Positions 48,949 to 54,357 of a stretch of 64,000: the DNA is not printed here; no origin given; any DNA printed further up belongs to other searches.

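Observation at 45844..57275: Best candidate for an undescribed system: IS-bracketed four-gene operon of orphan surface proteins including a 1702-aa giant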

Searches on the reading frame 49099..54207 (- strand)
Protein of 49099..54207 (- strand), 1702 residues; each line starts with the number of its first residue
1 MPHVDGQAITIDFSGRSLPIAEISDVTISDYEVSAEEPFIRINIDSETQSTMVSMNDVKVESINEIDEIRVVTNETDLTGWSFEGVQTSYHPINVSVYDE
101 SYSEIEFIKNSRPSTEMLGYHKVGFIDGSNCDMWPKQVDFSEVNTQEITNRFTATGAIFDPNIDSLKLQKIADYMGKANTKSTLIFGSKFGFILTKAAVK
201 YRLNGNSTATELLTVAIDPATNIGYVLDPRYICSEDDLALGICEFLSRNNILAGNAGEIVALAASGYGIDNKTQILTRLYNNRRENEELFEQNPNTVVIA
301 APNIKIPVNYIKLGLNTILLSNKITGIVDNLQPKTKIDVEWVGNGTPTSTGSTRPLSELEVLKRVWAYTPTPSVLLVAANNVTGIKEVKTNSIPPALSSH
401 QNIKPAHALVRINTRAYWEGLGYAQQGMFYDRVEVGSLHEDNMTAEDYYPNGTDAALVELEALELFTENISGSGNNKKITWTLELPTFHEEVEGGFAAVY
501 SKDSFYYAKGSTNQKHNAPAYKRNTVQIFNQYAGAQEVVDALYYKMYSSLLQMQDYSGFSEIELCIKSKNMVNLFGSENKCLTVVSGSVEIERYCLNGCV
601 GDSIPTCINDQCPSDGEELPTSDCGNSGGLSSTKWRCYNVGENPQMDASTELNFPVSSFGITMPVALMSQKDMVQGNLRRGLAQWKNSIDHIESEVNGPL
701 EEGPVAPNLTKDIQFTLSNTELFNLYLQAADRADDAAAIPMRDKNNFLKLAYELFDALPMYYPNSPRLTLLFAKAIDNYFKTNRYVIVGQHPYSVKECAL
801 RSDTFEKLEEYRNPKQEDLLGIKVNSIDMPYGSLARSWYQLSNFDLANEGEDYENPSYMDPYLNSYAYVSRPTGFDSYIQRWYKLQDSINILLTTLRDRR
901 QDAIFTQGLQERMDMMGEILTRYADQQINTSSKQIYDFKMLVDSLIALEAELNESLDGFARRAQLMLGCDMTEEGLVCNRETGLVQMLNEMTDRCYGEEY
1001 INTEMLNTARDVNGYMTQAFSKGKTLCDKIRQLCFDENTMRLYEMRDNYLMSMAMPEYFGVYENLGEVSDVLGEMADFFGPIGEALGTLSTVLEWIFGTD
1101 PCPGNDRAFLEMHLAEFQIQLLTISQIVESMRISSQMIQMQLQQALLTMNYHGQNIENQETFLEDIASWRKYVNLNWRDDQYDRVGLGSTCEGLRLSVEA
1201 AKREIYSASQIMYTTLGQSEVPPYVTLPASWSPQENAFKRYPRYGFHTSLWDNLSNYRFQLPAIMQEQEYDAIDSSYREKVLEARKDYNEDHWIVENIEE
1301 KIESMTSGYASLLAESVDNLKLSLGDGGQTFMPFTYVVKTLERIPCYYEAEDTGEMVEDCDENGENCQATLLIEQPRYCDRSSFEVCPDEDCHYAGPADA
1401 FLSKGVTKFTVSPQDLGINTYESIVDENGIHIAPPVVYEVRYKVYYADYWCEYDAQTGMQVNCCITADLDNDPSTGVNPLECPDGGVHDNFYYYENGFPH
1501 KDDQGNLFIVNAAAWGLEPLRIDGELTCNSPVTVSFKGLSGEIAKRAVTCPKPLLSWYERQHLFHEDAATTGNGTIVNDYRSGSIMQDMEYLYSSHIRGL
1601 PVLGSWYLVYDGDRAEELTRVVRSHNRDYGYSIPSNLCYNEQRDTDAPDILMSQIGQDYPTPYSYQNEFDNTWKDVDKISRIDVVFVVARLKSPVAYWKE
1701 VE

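Call 4: search_protein_families(library=pfam, proteins=[window:49099-54207:-], max_evalue=0.1)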
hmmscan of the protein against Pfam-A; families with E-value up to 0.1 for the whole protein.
window:49099-54207:- (1702 aa): 0 families

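Call 5: search_protein_families(library=ncbifam, proteins=[window:49099-54207:-], max_evalue=0.1)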
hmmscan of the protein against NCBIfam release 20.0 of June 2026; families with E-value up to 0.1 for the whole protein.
window:49099-54207:- (1702 aa): 0 families

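Call 10: find_encoding_contigs(protein=window:49099-54207:-, flank=10000, max_places=6)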
Protein window:49099-54207:- (1702 aa): no gene with exactly this product is on record in the collection.

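Call 11: find_homologous_proteins(query=window:49099-54207:-)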
Query window:49099-54207:- (1702 aa): 1 proteins with E <= 0.001 among 8000 candidates.
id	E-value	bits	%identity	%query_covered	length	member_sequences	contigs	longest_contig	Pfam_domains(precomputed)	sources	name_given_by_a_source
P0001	0.0e+0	3860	100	97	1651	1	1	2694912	-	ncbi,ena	-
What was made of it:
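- Tried and rejected: Word-indexed protein searches: the giant returned only itself (call 11).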

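Call 12: find_encoding_contigs(protein=P0001, flank=10000, max_places=4)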
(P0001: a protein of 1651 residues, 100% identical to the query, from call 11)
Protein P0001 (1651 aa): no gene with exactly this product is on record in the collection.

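Call 13: list_cluster_members(proteins=[P0001])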
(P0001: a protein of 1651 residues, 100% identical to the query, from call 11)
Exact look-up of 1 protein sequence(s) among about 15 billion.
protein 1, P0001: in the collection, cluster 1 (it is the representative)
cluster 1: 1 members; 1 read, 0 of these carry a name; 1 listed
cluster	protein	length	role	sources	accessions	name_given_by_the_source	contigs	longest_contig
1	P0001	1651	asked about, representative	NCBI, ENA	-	-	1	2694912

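Call 14: find_related_loci(query=window:49099-54207:-, collection=genome_contigs, flank=10000)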
Query window:49099-54207:- (1702 aa) in genome_contigs; peptide patterns used: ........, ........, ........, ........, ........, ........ (x = any residue, [..] = any of these).
3 stretches matched a pattern, but none encodes a relative of the query by tblastn (E <= 1e-3).
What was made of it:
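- Tried and rejected: Genome scan: a scan of GTDB representative genomes with the giant found nothing (call 14), so the source genome and the cassette are absent from the species representatives.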

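Call 18: search_solved_structures(query=window:49099-54207:-, max_evalue=10)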
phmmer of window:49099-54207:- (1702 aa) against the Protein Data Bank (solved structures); distinct sequences matched with E-value up to 10: 0.

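Call 62: search_protein_families(library=padloc, proteins=[window:49099-54207:-], max_evalue=0.01)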
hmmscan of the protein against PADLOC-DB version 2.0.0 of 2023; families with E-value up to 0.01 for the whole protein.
window:49099-54207:- (1702 aa): 0 families

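Call 63: search_protein_families(library=phrogs, proteins=[window:49099-54207:-], max_evalue=0.01)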
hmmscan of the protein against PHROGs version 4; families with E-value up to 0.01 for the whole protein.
window:49099-54207:- (1702 aa): 0 families
